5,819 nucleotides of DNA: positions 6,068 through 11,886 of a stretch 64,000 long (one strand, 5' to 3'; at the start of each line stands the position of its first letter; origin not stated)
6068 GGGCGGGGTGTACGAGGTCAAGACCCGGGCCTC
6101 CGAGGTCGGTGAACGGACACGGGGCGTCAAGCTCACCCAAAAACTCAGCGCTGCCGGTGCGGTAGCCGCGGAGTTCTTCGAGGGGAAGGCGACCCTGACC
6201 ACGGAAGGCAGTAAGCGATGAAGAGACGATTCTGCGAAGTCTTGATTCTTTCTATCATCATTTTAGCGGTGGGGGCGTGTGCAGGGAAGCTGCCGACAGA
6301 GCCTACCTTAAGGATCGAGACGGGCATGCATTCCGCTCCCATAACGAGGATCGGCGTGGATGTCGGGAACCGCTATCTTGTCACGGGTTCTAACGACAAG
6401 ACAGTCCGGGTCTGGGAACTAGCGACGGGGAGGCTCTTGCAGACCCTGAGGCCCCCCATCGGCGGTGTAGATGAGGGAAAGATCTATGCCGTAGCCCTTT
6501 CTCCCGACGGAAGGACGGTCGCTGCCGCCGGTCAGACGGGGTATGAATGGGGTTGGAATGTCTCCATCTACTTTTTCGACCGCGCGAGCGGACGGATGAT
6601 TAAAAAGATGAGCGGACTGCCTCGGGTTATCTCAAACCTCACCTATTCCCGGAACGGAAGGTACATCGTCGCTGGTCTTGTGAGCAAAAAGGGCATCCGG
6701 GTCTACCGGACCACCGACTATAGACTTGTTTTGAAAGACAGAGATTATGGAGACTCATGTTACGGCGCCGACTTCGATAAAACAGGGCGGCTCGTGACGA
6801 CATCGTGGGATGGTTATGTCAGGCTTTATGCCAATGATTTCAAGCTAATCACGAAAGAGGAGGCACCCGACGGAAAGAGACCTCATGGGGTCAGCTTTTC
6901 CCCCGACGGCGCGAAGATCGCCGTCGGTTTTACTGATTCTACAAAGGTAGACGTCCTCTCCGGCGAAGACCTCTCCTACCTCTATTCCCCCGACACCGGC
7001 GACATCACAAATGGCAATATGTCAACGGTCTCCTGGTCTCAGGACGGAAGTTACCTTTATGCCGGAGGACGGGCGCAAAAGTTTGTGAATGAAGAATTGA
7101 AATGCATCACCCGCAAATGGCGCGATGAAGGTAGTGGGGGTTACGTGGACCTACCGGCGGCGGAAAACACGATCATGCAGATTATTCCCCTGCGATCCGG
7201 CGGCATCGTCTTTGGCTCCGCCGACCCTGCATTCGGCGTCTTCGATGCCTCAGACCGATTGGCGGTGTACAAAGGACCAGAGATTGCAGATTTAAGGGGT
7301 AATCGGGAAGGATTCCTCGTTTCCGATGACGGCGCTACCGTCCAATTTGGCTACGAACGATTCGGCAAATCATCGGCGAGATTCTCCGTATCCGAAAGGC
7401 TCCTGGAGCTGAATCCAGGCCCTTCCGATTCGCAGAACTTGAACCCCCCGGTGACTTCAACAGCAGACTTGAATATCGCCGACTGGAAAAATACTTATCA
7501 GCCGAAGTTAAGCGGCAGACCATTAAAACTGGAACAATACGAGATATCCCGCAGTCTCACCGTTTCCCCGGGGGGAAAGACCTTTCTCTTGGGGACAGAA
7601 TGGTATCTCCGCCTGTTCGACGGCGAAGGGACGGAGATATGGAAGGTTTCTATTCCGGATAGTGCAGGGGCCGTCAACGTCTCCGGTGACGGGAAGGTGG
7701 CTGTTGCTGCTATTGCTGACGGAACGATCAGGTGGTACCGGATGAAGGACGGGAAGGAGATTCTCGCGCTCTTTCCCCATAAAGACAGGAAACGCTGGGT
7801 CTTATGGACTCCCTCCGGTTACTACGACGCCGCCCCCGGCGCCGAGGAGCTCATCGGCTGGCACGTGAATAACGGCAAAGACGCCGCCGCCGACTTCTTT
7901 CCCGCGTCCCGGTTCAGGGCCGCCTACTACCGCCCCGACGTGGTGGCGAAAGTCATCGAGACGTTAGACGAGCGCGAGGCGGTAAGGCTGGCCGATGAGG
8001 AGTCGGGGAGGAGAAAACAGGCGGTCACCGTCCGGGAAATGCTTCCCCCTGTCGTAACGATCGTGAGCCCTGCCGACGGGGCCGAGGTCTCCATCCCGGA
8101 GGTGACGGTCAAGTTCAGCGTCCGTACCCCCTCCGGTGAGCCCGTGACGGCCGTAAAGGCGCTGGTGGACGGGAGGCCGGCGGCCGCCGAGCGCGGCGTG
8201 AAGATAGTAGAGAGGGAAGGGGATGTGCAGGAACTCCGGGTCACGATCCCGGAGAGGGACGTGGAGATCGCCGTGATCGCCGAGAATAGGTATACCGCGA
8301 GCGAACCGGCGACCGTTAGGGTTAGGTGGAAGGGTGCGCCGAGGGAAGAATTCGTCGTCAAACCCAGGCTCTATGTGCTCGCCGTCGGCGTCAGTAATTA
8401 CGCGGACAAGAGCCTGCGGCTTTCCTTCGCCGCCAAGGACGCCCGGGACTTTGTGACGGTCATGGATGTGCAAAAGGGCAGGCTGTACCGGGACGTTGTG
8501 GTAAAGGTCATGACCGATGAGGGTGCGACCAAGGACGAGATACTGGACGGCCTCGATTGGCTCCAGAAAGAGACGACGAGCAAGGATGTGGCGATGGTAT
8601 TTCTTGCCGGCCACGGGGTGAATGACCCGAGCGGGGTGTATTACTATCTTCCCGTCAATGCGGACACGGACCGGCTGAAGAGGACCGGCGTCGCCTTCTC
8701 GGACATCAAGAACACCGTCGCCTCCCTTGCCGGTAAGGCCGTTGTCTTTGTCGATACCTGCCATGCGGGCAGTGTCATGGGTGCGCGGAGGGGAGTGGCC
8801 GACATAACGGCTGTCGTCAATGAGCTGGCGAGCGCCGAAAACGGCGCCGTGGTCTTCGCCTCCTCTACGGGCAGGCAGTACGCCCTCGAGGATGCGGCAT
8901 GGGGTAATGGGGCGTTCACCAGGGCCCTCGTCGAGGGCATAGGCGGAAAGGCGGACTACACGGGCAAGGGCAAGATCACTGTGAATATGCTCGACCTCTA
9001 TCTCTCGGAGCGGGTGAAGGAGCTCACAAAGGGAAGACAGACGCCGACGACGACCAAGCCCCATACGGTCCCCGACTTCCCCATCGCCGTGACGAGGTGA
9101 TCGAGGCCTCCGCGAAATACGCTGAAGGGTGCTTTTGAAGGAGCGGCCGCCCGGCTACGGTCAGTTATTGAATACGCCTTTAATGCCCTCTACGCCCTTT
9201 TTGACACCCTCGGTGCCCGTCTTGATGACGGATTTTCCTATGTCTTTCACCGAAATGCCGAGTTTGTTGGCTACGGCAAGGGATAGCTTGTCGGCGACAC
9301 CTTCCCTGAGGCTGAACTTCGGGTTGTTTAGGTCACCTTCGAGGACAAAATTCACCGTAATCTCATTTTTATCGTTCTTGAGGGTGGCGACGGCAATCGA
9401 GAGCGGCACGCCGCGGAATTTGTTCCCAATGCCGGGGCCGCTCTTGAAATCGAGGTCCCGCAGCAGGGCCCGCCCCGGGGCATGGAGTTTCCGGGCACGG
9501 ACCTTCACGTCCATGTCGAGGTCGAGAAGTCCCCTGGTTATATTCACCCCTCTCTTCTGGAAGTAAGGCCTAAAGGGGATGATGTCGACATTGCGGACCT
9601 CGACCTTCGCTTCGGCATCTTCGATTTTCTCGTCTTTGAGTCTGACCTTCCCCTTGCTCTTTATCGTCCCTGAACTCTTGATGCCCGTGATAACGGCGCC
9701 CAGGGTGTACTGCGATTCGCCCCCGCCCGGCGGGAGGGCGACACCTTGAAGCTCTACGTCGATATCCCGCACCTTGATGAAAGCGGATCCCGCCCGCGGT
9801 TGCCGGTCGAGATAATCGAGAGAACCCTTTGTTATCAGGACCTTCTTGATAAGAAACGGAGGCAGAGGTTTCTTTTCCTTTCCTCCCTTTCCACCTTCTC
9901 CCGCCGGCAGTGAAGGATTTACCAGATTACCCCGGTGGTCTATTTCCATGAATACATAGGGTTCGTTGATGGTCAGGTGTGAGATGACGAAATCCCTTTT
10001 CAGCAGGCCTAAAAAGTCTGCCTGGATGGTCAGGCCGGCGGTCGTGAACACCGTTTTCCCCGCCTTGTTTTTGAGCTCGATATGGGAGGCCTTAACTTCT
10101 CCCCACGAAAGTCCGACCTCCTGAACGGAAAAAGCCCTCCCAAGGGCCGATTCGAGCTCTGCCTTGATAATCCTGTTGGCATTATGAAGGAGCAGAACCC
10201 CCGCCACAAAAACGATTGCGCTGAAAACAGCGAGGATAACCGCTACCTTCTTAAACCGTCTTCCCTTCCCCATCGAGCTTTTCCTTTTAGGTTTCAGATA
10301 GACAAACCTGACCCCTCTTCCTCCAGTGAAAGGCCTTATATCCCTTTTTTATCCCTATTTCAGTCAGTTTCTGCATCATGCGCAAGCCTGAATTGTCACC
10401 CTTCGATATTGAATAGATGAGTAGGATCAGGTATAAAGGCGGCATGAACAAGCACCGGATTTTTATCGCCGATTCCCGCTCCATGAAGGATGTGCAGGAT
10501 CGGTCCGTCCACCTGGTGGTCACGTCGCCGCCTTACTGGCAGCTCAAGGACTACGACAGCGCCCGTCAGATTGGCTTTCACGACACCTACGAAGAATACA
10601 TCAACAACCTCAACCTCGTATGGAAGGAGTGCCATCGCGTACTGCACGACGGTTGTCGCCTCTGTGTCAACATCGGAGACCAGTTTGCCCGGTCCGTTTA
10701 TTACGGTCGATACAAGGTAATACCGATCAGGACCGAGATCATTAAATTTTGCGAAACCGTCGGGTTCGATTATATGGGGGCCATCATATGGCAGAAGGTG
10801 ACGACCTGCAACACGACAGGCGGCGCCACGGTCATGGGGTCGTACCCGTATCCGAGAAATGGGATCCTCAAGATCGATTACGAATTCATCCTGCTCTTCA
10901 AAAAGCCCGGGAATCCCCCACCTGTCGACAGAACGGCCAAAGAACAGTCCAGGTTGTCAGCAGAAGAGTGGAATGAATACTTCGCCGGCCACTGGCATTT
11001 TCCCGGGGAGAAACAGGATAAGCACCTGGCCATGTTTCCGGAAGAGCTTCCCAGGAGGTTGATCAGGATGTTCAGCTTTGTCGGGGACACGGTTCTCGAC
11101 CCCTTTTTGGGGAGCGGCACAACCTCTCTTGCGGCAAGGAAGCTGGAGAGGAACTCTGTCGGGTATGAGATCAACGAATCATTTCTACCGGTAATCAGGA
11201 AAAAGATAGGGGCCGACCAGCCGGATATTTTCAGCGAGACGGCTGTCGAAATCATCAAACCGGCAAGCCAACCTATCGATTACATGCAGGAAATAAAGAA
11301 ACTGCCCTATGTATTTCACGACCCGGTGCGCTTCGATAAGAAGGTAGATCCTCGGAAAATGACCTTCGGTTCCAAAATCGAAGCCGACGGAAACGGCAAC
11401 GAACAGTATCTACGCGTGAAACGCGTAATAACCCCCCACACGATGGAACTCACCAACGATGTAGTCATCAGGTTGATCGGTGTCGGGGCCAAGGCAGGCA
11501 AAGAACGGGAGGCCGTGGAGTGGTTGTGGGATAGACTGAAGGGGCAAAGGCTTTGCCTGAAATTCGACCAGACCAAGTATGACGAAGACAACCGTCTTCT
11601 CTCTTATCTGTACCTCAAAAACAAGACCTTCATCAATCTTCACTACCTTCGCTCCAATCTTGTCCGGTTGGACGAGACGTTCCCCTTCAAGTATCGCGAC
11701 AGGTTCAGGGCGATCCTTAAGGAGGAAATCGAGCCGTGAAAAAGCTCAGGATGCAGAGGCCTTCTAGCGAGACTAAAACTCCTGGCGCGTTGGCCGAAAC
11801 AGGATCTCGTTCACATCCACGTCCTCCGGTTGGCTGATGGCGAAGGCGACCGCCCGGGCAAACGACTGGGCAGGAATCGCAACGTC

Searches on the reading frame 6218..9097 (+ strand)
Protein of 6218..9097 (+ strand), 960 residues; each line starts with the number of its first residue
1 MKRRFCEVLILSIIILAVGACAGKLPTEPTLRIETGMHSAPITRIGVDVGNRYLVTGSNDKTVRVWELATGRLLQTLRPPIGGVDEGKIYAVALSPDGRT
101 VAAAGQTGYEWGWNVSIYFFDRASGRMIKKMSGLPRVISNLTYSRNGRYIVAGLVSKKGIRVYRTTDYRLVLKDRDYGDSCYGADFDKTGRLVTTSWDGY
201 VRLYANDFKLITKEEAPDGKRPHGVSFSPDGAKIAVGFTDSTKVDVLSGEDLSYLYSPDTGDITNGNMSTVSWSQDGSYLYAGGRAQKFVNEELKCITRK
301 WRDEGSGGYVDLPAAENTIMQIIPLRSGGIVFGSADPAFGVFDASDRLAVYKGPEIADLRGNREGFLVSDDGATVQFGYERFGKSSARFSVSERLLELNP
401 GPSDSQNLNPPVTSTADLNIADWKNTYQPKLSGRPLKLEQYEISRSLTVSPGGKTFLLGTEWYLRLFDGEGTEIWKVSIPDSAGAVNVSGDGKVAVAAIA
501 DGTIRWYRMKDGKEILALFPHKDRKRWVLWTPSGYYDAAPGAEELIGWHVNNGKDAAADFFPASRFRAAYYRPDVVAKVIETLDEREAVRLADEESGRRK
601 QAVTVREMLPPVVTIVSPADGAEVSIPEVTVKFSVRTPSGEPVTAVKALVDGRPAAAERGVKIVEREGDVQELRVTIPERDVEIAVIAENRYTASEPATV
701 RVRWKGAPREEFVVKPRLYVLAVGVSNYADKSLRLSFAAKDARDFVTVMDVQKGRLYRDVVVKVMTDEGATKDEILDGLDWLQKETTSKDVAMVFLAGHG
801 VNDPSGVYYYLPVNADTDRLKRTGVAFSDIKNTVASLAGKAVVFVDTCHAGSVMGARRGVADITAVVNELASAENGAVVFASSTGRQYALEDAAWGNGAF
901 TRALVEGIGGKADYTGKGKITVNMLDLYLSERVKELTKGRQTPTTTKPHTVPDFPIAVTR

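Call 65: search_protein_families(library=pfam, proteins=[window:6218-9097:+], max_evalue=0.00001)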
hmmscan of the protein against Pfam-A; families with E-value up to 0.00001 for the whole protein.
window:6218-9097:+ (960 aa): 14 families
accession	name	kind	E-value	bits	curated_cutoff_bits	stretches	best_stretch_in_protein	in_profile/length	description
PF25174.1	Beta-prop_THOC3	-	8.3e-23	81.2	305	1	35-274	42-263/272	THOC3 beta-propeller domain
PF23414.1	Beta-prop_EML_2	-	7.1e-22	78.5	90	2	52-193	11-139/266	Echinoderm microtubule-associated protein second beta-propeller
PF00400.38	WD40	-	4.8e-18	65.2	27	0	38-66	10-38/39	WD domain, G-beta repeat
PF24817.1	WD40_WDHD1_1st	-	7.8e-17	61.8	109.9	1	38-165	127-251/291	WDHD1 first WD40 domain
PF24814.1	WD40_Prp19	-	5.7e-16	58.8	320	1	36-237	88-278/281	Prp19 WD40 domain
PF00656.27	Peptidase_C14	-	2.4e-15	57.3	21.4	1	719-947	3-225/233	Caspase domain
PF25173.1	Beta-prop_WDR3_1st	-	1.6e-12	47.9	154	0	38-106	112-175/184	WDR3 first beta-propeller domain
PF25175.1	Beta-prop_WDR5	-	1.8e-08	34.4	250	0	51-155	106-199/296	WDR5 beta-propeller domain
PF25168.1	Beta-prop_WDR36-Utp21_2nd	-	1.9e-08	34.4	84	0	38-104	239-299/335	WDR36/Utp21 second beta-propeller domain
PF25172.1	Beta-prop_WDR3_2nd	-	4.7e-08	33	140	0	38-168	174-291/293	WDR3 second beta-propeller domain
PF24807.1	WD40_CDC20-Fz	-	5.8e-08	32.8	200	0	35-204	131-292/292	CDC20/Fizzy WD40 domain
PF24782.2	WD40_MABP1-WDR62_2nd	-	1.6e-07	31.1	290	1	45-152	231-329/341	MABP1/WDR62 second WD40 domain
PF23393.2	Beta-prop_WDR90_POC16_2nd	-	3.3e-07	30.2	60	0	36-111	219-290/291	WDR90/POC16, second beta-propeller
PF24805.1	EIF3I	-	5.1e-06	26.3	200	0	38-188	51-198/324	EIF3I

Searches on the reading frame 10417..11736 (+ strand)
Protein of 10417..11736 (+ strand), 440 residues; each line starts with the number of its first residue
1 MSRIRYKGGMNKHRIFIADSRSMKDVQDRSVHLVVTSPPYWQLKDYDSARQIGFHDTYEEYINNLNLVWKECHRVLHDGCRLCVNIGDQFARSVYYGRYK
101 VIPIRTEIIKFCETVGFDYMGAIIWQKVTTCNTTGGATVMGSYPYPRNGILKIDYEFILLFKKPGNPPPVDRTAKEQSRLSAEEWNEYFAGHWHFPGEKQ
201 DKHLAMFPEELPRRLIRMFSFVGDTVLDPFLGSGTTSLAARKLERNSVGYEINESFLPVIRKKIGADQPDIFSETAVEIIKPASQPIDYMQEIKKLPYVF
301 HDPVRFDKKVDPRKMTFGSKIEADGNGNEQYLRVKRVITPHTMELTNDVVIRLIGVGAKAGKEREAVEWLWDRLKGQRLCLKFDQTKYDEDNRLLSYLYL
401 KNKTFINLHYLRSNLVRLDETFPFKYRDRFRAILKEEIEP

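Call 65: search_protein_families(library=pfam, proteins=[window:10417-11736:+], max_evalue=0.00001)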
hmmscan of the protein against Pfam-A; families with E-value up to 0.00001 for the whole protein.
window:10417-11736:+ (440 aa): 1 family
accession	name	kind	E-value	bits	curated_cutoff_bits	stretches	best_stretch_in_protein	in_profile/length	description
PF01555.25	N6_N4_Mtase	-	2.7e-44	152.2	26.7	1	31-260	1-219/221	DNA methylase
